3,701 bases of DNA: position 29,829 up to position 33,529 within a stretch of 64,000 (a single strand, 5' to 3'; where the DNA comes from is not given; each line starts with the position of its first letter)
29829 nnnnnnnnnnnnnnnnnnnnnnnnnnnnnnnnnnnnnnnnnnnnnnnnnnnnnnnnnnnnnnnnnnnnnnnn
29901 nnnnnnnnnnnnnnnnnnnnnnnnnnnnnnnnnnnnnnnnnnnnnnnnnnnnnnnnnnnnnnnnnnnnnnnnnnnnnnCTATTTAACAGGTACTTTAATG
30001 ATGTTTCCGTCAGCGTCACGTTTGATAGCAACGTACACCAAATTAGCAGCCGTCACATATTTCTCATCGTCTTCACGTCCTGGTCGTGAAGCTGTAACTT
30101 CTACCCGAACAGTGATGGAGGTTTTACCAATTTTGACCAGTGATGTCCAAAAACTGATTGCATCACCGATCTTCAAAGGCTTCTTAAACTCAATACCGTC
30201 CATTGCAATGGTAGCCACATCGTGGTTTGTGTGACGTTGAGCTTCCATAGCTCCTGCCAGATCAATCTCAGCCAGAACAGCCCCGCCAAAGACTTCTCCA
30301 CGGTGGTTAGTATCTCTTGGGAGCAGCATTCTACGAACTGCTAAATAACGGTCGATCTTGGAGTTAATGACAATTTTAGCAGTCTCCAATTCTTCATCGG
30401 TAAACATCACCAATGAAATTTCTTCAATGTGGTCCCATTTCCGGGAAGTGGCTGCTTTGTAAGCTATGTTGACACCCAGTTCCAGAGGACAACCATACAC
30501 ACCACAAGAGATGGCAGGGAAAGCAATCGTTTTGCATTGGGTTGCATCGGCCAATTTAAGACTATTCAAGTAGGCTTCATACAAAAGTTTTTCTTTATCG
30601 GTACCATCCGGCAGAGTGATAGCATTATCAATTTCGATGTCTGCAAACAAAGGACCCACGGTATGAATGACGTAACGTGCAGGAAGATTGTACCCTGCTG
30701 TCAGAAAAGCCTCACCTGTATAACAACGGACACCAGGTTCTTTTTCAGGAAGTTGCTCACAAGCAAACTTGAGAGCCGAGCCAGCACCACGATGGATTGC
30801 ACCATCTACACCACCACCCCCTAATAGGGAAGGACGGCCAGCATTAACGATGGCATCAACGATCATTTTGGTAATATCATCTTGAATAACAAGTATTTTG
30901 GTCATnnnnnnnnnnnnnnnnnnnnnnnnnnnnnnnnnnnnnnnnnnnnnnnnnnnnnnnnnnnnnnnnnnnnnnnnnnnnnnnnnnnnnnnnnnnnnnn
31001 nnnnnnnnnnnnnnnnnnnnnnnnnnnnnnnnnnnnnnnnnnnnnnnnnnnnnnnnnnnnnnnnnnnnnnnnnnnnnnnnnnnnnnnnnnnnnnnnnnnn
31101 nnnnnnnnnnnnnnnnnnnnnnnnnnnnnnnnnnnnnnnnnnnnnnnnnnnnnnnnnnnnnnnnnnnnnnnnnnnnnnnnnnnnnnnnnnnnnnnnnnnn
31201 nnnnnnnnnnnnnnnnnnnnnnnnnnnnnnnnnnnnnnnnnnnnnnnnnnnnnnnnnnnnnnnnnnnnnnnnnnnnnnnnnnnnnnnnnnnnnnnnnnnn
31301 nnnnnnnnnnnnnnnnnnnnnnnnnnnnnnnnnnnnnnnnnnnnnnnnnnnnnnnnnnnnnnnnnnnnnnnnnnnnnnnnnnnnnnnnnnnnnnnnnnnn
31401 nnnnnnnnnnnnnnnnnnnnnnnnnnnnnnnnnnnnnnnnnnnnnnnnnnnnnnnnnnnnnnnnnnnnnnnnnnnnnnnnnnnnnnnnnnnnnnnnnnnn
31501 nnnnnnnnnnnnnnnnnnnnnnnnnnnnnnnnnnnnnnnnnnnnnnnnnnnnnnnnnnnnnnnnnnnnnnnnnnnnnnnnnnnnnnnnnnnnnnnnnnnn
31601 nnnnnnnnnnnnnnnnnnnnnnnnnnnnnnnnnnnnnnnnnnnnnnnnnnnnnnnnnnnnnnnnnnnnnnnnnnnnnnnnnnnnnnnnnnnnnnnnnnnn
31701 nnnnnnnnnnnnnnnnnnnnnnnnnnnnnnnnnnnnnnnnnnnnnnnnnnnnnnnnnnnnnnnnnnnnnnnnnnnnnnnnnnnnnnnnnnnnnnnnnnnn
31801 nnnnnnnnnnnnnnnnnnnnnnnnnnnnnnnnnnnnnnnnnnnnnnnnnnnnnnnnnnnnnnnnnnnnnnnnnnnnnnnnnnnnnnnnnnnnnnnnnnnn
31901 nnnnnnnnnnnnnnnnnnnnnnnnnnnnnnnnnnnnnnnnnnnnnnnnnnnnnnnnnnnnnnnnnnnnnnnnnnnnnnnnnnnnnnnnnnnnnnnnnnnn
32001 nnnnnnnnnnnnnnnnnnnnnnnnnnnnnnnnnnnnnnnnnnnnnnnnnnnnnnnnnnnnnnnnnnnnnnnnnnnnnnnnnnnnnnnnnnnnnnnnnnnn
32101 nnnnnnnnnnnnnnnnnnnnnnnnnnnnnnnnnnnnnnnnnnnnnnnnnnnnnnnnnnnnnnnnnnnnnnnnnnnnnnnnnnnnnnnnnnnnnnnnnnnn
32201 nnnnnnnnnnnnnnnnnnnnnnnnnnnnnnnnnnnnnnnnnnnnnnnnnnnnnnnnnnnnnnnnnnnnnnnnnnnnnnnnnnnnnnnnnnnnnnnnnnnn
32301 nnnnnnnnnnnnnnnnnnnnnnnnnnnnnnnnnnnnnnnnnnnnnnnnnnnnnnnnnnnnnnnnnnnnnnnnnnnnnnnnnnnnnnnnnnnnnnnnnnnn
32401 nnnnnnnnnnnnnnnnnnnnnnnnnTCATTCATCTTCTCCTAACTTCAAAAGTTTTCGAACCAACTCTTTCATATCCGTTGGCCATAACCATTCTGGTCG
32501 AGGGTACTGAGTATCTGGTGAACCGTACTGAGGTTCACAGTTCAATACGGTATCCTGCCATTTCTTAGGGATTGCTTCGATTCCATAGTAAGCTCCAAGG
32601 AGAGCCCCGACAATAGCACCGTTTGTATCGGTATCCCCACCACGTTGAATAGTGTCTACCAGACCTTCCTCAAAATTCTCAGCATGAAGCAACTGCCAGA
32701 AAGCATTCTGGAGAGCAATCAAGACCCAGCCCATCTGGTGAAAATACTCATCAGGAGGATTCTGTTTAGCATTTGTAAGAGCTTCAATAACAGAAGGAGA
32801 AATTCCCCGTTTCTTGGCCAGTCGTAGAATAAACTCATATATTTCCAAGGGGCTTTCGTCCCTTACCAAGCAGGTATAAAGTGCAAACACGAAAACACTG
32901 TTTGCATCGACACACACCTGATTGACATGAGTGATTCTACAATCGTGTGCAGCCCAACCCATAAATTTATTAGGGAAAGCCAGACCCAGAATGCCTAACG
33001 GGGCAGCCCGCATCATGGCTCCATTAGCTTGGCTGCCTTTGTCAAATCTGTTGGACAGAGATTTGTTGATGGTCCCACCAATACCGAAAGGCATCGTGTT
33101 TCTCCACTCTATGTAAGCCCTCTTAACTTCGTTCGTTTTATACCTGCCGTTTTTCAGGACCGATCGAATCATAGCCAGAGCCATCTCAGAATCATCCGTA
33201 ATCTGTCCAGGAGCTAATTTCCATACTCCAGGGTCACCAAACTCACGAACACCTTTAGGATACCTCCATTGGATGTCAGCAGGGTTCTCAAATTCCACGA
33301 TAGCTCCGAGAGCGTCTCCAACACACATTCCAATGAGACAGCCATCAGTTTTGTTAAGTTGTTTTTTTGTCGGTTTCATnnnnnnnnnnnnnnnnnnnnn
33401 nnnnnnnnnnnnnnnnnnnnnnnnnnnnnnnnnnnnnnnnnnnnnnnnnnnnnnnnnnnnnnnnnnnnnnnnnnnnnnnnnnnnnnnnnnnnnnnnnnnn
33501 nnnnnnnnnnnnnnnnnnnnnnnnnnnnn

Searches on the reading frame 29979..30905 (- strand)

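Call 97: search_protein_families(library=pfam, proteins=[window:29979-30905:-], max_evalue=0.0001)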
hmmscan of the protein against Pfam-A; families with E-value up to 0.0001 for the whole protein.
window:29979-30905:- (308 aa): 2 families
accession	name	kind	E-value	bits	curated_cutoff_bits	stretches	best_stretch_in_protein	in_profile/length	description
PF01661.27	Macro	-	5.4e-35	120.3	22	1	20-147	1-117/118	Macro domain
PF03061.28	4HBT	-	1.5e-12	48.1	20.6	1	203-273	2-73/79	Thioesterase superfamily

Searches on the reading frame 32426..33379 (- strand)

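Call 97: search_protein_families(library=pfam, proteins=[window:32426-33379:-], max_evalue=0.0001)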
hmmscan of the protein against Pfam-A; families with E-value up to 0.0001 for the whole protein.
window:32426-33379:- (317 aa): 1 family
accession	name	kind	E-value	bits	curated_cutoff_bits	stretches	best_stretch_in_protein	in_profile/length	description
PF03747.19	ADP_ribosyl_GH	-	1e-61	209.6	26.2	1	13-272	1-286/287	ADP-ribosylglycohydrolase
